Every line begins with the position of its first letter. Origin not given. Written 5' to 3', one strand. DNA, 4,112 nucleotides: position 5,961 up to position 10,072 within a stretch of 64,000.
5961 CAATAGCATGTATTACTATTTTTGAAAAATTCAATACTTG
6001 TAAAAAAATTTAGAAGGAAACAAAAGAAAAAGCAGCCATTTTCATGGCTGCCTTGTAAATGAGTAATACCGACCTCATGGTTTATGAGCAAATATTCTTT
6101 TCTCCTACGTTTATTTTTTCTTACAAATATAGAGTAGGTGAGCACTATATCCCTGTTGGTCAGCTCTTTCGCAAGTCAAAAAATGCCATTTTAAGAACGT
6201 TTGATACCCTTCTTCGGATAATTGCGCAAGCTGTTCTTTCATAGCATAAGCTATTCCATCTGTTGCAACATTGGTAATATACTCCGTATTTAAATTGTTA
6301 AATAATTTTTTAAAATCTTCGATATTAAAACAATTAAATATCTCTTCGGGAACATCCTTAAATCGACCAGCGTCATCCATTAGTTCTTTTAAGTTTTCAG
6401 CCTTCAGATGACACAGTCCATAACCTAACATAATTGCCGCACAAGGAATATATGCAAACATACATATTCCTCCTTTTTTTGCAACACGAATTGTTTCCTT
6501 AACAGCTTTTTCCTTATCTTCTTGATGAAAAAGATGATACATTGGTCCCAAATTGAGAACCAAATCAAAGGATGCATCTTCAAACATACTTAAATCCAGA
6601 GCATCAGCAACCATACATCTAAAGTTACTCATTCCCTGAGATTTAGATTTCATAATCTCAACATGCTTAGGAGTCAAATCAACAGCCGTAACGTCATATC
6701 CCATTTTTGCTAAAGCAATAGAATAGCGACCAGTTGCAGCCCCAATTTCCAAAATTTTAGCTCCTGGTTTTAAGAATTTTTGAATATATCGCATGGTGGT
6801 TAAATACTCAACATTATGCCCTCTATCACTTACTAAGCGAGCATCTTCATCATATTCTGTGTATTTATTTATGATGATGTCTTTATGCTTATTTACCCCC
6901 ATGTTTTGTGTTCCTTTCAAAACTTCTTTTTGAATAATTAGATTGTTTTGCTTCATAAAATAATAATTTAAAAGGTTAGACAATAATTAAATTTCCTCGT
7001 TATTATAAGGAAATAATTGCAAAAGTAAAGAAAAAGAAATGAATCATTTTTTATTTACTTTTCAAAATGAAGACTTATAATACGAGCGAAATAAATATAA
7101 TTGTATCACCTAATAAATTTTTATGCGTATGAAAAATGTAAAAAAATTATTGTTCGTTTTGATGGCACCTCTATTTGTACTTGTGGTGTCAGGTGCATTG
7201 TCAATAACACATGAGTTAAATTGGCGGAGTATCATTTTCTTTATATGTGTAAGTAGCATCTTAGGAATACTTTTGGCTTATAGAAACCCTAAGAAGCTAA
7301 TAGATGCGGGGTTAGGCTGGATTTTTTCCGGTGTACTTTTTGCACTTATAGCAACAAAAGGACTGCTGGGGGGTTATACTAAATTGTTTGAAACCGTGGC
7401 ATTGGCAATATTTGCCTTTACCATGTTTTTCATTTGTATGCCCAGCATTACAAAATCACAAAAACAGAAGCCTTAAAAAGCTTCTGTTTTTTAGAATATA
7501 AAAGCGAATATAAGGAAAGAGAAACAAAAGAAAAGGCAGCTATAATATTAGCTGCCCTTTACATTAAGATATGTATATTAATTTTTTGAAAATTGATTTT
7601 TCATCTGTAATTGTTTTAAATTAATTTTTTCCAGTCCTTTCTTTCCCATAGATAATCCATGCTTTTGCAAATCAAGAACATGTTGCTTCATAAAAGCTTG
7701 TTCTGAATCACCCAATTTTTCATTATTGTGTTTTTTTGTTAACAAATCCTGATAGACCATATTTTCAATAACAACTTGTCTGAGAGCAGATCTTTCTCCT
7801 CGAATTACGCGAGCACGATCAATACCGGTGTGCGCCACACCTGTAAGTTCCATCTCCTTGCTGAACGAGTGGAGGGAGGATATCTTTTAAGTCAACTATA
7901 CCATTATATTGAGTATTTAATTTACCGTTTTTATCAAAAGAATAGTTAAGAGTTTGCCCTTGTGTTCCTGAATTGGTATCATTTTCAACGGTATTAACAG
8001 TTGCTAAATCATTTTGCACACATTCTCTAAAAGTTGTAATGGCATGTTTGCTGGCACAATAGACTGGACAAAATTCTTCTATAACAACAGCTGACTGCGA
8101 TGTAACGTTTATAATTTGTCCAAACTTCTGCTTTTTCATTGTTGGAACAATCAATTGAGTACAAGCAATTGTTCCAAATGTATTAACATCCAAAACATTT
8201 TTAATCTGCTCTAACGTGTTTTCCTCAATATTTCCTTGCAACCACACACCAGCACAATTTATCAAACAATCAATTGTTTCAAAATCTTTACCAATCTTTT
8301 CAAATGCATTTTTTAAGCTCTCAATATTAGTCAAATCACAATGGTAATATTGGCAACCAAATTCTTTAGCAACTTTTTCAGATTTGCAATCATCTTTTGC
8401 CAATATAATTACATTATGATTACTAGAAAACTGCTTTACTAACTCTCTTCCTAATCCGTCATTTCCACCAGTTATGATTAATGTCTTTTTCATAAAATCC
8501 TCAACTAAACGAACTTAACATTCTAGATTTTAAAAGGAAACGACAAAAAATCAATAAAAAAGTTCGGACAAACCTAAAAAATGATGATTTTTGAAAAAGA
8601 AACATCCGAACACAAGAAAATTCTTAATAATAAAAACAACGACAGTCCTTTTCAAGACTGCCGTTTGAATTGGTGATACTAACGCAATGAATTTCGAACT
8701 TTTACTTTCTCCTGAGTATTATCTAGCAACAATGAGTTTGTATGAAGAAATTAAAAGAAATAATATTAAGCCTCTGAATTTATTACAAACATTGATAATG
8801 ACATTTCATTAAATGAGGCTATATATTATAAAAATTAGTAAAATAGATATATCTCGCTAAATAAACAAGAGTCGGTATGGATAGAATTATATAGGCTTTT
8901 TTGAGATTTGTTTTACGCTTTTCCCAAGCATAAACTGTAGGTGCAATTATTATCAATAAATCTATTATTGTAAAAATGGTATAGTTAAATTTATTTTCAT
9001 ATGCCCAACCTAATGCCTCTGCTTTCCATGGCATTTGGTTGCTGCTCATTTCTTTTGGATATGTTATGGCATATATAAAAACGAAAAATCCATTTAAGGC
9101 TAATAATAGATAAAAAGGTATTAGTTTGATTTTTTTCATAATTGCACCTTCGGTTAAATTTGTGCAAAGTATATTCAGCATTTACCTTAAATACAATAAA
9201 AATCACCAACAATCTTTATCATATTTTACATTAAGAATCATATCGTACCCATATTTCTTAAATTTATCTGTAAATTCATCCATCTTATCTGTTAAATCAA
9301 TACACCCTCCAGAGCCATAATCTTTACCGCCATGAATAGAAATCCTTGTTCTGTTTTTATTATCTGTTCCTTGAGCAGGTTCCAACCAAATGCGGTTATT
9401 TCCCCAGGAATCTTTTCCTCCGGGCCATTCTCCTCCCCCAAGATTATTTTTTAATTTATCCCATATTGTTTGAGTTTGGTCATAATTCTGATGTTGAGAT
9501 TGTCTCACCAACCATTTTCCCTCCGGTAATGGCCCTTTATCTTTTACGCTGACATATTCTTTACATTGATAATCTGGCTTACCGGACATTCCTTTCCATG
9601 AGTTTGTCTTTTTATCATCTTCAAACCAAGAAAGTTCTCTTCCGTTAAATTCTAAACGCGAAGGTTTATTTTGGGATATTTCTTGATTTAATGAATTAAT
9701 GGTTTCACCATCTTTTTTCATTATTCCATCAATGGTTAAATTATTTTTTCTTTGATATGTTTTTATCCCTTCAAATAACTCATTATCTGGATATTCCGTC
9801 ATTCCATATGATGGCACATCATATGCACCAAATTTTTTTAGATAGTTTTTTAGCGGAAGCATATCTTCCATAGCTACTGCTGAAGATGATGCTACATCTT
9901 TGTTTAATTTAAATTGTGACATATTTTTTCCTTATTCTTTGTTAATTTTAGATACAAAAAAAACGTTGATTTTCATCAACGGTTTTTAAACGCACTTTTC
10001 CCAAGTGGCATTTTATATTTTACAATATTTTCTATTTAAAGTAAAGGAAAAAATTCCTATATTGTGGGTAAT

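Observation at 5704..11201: tRNA-Glu-proximal array of single-gene cassettes on one strand, without any recombinase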

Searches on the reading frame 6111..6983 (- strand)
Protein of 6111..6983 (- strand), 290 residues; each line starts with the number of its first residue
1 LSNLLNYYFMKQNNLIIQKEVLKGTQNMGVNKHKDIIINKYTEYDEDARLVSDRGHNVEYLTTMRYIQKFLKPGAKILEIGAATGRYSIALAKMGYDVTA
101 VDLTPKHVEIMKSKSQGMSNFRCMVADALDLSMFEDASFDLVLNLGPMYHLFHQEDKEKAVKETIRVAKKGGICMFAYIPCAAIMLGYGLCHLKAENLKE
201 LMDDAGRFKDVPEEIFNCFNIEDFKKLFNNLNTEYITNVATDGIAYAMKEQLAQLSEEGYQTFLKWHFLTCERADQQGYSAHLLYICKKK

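Call 6: search_protein_families(library=pfam, proteins=[window:6111-6983:-], max_evalue=0.01)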
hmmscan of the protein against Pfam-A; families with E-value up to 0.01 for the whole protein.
window:6111-6983:- (290 aa): 12 families
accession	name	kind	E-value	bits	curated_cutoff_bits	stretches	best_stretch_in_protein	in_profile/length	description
PF13649.12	Methyltransf_25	-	4.2e-19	69.5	27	1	77-172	1-97/97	Methyltransferase domain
PF08241.18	Methyltransf_11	-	8e-19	68.5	21.2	1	78-176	1-95/95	Methyltransferase domain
PF13847.12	Methyltransf_31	-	3.8e-16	59.5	27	1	72-205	2-126/145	Methyltransferase domain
PF08242.18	Methyltransf_12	-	2.5e-10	41.4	30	1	78-173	1-97/98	Methyltransferase domain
PF13489.12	Methyltransf_23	-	1.6e-09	38.2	27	1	65-236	11-162/164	Methyltransferase domain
PF01209.24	Ubie_methyltran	-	4.5e-09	36.4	20.1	1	32-175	8-150/233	ubiE/COQ5 methyltransferase family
PF03848.20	TehB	-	5.5e-06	26.4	20.4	1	69-172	27-128/193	Tellurite resistance protein TehB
PF05401.17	NodS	-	2.5e-05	24.7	24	1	73-177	43-145/201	Nodulation protein S (NodS)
PF07021.18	MetW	-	0.00016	21.8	21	1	64-173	4-107/193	Methionine biosynthesis protein MetW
PF01728.25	FtsJ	-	0.00078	19.9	24.1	1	69-143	17-96/181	FtsJ-like methyltransferase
PF02353.26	CMAS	-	0.001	18.9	27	1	71-178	60-166/273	Mycolic acid cyclopropane synthetase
PF00398.26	RrnaAD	-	0.0029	17.2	24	1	71-138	28-95/263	Ribosomal RNA adenine dimethylase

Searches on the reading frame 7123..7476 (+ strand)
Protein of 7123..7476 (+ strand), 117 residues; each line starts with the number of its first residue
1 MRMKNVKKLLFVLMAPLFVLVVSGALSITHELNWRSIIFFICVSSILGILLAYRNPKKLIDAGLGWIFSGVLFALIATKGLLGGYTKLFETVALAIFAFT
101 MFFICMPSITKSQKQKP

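Call 6: search_protein_families(library=pfam, proteins=[window:7123-7476:+], max_evalue=0.01)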
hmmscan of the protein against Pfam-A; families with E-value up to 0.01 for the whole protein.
window:7123-7476:+ (117 aa): 2 families
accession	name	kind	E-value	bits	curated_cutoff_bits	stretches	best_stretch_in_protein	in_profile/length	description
PF03203.19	MerC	-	0.0037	18.3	27.6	1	14-95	17-93/108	MerC mercury resistance protein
PF04893.22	Yip1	-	0.0081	16.5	28.6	0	9-107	24-112/173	Yip1 domain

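Call 34: find_encoding_contigs(protein=window:7123-7476:+, flank=8000, max_places=10)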
Protein window:7123-7476:+ (117 aa): 2 contigs read that carry it; 1 place shown.
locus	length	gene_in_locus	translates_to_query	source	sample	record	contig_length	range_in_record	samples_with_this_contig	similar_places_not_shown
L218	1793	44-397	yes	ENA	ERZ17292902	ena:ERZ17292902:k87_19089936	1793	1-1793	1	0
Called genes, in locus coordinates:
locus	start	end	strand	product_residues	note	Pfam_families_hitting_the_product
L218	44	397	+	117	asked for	-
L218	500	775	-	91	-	-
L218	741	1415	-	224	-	PF00106:adh_short, PF08659:KR, PF13561:adh_short_C2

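Call 52: find_homologous_proteins(query=window:7123-7476:+, max_evalue=0.00001)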
Query window:7123-7476:+ (117 aa): 11 proteins with E <= 0.00001 among 58 candidates.
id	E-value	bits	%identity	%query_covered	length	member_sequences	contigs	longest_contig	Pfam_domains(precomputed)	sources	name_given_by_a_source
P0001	6.3e-60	218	91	100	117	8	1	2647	-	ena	-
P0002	1.9e-57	210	86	100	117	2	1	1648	-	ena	-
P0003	9.2e-54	199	82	100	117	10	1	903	-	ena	-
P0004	1.7e-51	191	79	89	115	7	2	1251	-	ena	-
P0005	3.8e-50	187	78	100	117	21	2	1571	-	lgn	-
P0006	1.4e-48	182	79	98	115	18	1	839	-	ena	-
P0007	1.2e-45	172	71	100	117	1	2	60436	-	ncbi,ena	-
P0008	8.1e-44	167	70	98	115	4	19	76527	-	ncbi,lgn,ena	-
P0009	3.2e-43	165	100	70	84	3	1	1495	-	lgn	-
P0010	4.3e-42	161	68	100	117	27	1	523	-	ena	-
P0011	3.3e-40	155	67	87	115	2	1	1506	-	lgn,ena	-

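Call 54: find_encoding_contigs(protein=P0008, flank=10000, max_places=10)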
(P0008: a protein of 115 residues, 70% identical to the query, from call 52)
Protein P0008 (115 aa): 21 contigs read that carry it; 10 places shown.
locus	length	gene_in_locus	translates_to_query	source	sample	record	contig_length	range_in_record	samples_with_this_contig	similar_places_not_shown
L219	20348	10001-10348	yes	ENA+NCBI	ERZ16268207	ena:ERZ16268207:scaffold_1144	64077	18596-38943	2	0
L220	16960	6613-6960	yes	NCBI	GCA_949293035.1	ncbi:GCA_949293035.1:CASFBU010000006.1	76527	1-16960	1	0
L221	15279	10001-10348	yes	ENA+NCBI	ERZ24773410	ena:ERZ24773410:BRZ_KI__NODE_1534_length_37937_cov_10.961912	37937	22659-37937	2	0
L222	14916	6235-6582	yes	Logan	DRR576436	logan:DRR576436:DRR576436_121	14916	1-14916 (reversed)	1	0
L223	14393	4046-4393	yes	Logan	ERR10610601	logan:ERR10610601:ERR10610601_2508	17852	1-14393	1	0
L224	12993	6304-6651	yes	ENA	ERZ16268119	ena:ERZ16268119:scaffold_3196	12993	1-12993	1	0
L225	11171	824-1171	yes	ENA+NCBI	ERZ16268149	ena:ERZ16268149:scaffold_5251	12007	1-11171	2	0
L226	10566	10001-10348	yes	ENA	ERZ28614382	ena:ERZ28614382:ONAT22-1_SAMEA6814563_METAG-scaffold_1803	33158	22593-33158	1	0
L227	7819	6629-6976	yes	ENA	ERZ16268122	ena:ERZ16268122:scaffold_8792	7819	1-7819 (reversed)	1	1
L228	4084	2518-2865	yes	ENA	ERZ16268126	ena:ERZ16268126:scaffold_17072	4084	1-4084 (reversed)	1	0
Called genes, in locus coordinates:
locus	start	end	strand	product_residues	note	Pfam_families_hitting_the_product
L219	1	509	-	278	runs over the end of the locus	PF00092:VWA, PF13519:VWA_2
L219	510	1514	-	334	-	PF00092:VWA, PF13519:VWA_2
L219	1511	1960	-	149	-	PF14316:DUF4381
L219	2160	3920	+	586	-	PF01336:tRNA_anti-codon, PF00152:tRNA-synt_2, PF02938:GAD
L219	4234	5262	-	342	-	PF05219:DREV, PF13489:Methyltransf_23, PF08241:Methyltransf_11, PF08242:Methyltransf_12, PF13649:Methyltransf_25 (weak), PF13847:Methyltransf_31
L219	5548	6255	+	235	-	PF00892:EamA (faint)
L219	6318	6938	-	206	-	-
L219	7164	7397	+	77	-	-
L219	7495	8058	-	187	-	PF02384:N6_Mtase (weak)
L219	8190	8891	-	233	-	-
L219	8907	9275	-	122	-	PF12599:DUF3768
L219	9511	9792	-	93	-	-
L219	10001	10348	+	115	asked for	-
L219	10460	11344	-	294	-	PF00892:EamA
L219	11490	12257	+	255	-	PF11316:Rhamno_transf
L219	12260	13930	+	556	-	PF00664:ABC_membrane, PF00005:ABC_tran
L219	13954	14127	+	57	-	-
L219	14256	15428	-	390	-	PF07690:MFS_1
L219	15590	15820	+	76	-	-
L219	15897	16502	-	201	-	PF01661:Macro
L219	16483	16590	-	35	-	-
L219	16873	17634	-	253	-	-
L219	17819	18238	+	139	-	-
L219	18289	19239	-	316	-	PF18164:GNAT_C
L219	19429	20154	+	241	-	PF06889:DUF1266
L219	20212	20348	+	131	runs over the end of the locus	PF00583:Acetyltransf_1, PF13673:Acetyltransf_10, PF13508:Acetyltransf_7, PF08445:FR47 (weak)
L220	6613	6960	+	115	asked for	-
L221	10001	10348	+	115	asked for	-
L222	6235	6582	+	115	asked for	-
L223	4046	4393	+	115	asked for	-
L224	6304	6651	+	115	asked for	-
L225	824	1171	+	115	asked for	-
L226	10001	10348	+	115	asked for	-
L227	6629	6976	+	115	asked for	-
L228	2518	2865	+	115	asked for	-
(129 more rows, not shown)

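Call 55: find_encoding_contigs(protein=P0007, flank=10000, max_places=6)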
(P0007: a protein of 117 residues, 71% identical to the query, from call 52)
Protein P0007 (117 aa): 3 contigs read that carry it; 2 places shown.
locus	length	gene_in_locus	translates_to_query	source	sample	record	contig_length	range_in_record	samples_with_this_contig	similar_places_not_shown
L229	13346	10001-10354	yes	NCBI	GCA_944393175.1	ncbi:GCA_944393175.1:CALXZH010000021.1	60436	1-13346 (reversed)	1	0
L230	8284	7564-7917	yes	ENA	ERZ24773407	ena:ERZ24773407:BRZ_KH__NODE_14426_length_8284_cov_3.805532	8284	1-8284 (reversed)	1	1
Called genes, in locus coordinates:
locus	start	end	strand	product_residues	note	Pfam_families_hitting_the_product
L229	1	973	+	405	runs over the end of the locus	PF04748:Polysacc_deac_2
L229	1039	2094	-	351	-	PF00579:tRNA-synt_1b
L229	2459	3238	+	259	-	PF00583:Acetyltransf_1 (weak)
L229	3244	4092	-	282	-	PF24827:AstE_AspA_cat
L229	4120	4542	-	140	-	PF00293:NUDIX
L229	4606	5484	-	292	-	PF07505:DUF5131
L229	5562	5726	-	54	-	-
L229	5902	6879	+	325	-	-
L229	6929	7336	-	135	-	PF03992:ABM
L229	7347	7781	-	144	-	PF18050:Cyclophil_like2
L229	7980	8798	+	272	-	PF00905:Transpeptidase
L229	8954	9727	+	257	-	PF12146:Hydrolase_4 (weak), PF00561:Abhydrolase_1 (weak), PF05728:UPF0227 (weak), PF12697:Abhydrolase_6, PF00326:Peptidase_S9 (weak)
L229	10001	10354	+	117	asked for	-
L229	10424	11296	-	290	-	PF01209:Ubie_methyltran, PF03848:TehB (weak), PF13489:Methyltransf_23, PF13847:Methyltransf_31, PF08241:Methyltransf_11, PF08242:Methyltransf_12, PF13649:Methyltransf_25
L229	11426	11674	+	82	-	-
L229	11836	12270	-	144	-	PF00293:NUDIX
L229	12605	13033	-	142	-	PF03938:OmpH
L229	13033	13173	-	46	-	PF03938:OmpH (weak)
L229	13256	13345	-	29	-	?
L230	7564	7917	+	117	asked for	-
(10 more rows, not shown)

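Call 73: search_protein_families(library=pfam, proteins=[L229:12605-13033:-, L219:8907-9275:-, L219:8190-8891:-], max_evalue=0.01)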
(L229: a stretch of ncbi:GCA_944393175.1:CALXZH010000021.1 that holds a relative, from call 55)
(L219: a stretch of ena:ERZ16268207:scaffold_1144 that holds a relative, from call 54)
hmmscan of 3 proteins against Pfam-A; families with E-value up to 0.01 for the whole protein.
L229:12605-13033:- (142 aa): 4 families
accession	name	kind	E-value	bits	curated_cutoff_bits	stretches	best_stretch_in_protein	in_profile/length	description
PF03938.19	OmpH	-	8.1e-09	36.3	32.4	1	32-138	33-141/141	Outer membrane protein (OmpH-like)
PF00266.25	Aminotran_5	-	0.0013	18.2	21.5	1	32-112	89-168/371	Aminotransferase class-V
PF00994.29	MoCF_biosynth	-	0.0036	17.4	26.6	0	90-141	32-84/144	Probable molybdopterin binding domain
PF11369.13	DUF3160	-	0.0059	15.6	25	1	30-122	477-573/632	Protein of unknown function (DUF3160)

L219:8907-9275:- (122 aa): 1 family
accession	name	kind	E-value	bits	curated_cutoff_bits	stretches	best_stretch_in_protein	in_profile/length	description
PF12599.13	DUF3768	-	2.6e-30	104.6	25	1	39-119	1-81/83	Protein of unknown function (DUF3768)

L219:8190-8891:- (233 aa): 0 families

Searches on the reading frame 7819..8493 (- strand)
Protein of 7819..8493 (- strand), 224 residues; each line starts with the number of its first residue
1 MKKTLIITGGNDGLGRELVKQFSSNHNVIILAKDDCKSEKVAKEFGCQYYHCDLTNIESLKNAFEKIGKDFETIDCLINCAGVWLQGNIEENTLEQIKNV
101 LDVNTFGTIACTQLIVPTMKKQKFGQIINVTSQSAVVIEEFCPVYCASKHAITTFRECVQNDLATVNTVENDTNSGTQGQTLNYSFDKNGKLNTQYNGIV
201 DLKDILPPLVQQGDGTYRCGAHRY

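Call 6: search_protein_families(library=pfam, proteins=[window:7819-8493:-], max_evalue=0.01)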
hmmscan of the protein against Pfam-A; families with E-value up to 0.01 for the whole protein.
window:7819-8493:- (224 aa): 9 families
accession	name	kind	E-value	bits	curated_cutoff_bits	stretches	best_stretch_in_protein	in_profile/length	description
PF00106.31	adh_short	-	2.7e-39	135.1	26.6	1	3-167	1-171/195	short chain dehydrogenase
PF13561.12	adh_short_C2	-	4.7e-28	98.8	27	1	12-165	6-163/236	Enoyl-(Acyl carrier protein) reductase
PF08659.16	KR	-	8.3e-11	42.6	22.6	1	4-155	2-159/180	KR domain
PF01370.27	Epimerase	-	0.00013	22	20.9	1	6-94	2-85/240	NAD dependent epimerase/dehydratase family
PF13460.12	NAD_binding_10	-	0.00047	20.5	27.2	1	9-133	1-99/184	NAD(P)H-binding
PF02254.24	TrkA_N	-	0.00064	20.5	23.8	1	12-63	7-58/116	TrkA-N domain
PF04321.23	RmlD_sub_bind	-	0.00073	19.1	27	1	4-82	2-60/287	RmlD substrate binding domain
PF05368.20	NmrA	-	0.003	17.6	27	1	1-66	1-69/298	NmrA-like family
PF02719.21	Polysacc_synt_2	-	0.0076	15.9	20.2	1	6-113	2-113/293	Polysaccharide biosynthesis protein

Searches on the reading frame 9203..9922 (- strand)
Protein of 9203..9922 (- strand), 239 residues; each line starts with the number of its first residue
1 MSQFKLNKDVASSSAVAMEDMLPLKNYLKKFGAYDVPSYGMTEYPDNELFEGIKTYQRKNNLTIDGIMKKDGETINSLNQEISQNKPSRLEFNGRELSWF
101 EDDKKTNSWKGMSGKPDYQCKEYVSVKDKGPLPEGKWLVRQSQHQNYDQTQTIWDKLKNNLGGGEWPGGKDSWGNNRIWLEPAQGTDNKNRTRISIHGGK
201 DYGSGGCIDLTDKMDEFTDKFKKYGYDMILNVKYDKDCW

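Call 6: search_protein_families(library=pfam, proteins=[window:9203-9922:-], max_evalue=0.01)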
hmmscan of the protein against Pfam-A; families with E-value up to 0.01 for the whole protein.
window:9203-9922:- (239 aa): 2 families
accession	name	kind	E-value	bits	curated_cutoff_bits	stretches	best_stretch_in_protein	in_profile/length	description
PF10908.13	Tlde1_dom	-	3.5e-06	27.9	30.1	1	112-215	6-101/120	Tlde1 domain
PF01471.23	PG_binding_1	-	5e-06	27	23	1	20-68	4-49/57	Putative peptidoglycan binding domain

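Call 32: find_encoding_contigs(protein=window:9203-9922:-, flank=8000, max_places=8)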
Protein window:9203-9922:- (239 aa): no gene with exactly this product is on record in the collection.
